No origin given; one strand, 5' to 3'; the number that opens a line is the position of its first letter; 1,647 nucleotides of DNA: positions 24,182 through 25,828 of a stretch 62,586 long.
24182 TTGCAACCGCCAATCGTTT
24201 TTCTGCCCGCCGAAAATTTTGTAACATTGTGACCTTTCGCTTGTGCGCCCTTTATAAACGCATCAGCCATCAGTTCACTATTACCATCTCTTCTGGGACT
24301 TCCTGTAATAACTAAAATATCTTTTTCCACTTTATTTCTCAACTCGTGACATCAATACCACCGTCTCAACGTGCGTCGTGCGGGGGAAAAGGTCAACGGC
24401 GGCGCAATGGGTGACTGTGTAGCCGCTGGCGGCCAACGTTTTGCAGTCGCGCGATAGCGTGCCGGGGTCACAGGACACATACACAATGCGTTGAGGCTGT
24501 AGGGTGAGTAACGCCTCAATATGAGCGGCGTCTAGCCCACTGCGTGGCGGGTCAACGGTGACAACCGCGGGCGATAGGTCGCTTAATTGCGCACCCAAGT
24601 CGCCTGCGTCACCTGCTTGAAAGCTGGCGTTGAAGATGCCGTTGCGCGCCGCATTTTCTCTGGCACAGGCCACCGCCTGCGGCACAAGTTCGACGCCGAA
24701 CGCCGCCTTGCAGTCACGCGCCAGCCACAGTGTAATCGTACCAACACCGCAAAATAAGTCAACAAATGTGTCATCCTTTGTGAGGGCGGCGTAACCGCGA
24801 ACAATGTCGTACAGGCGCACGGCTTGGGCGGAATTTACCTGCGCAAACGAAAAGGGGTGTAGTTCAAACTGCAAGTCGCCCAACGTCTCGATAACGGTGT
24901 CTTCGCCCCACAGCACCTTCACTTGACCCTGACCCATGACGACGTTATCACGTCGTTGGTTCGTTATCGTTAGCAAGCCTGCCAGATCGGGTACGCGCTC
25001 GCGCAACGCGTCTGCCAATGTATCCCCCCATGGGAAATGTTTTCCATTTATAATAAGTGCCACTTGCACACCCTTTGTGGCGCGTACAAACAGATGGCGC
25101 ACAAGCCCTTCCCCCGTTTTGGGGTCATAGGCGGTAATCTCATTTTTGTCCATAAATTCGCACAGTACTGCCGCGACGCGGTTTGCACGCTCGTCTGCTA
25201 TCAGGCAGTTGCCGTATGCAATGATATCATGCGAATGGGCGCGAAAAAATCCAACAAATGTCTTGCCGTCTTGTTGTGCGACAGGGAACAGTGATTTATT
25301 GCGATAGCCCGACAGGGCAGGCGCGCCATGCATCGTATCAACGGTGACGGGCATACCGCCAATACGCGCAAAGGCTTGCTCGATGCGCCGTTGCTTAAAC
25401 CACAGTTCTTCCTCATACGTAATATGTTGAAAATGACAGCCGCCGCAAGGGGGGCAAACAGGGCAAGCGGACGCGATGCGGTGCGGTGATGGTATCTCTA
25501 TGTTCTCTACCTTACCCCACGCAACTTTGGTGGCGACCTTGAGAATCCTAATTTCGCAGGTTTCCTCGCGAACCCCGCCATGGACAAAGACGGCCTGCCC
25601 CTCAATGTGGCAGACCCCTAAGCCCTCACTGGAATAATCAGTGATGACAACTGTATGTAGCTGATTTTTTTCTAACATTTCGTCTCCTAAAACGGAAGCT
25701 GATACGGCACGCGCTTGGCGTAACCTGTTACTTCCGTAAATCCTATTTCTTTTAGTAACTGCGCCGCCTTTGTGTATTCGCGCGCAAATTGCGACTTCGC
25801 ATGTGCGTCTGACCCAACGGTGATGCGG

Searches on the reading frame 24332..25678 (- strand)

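Call 26: search_protein_families(library=pfam, proteins=[window:24332-25678:-], max_evalue=0.001)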
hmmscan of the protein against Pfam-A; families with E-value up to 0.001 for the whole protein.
window:24332-25678:- (448 aa): 7 families
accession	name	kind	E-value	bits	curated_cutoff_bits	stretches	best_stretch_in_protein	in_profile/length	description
PF05958.17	tRNA_U5-meth_tr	-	2.6e-24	86.3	23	1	88-445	2-356/357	tRNA (Uracil-5-)-methyltransferase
PF13847.12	Methyltransf_31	-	3.2e-09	37.1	27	1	300-367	2-72/145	Methyltransferase domain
PF13649.12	Methyltransf_25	-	9.5e-08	33.1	27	1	306-363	2-60/97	Methyltransferase domain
PF08241.18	Methyltransf_11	-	2.6e-05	25.2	21.2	1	307-362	2-55/95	Methyltransferase domain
PF03602.21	Cons_hypoth95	-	3.1e-05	24.1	24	1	296-404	39-153/182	Conserved hypothetical protein 95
PF08123.19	DOT1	-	6.6e-05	23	23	1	297-344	38-87/205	Histone methylation protein DOT1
PF05175.20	MTS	-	0.00011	22.3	23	1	302-359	32-91/170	Methyltransferase small domain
